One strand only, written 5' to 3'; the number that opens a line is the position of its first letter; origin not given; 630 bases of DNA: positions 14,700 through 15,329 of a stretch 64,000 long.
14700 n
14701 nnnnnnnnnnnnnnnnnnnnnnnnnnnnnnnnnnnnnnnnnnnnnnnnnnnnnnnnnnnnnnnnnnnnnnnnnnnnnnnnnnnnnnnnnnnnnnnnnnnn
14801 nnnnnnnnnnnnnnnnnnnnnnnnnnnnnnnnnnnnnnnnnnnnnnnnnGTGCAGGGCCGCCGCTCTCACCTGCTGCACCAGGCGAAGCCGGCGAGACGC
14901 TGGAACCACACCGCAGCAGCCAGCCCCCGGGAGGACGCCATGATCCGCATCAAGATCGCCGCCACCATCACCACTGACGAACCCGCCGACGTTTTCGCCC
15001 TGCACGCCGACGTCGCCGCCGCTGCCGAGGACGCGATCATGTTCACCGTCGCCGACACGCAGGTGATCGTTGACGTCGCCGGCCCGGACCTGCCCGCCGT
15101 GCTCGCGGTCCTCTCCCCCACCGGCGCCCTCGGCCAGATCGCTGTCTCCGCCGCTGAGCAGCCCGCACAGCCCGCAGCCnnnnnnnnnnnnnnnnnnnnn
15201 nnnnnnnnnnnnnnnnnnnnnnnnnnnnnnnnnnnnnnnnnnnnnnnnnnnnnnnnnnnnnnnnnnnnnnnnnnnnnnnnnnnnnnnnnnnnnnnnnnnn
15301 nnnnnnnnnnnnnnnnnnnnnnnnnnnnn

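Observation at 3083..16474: Six copies of a composite element: perfect palindrome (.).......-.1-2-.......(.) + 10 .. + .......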

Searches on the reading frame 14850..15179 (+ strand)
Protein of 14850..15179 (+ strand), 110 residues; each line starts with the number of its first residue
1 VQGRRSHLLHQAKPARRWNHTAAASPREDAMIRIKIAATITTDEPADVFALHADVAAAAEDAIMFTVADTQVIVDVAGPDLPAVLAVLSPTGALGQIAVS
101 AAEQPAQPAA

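Call 61: search_protein_families(library=pfam, proteins=[window:14850-15179:+], max_evalue=0.01)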
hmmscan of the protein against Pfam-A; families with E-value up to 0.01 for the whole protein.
window:14850-15179:+ (110 aa): 0 families
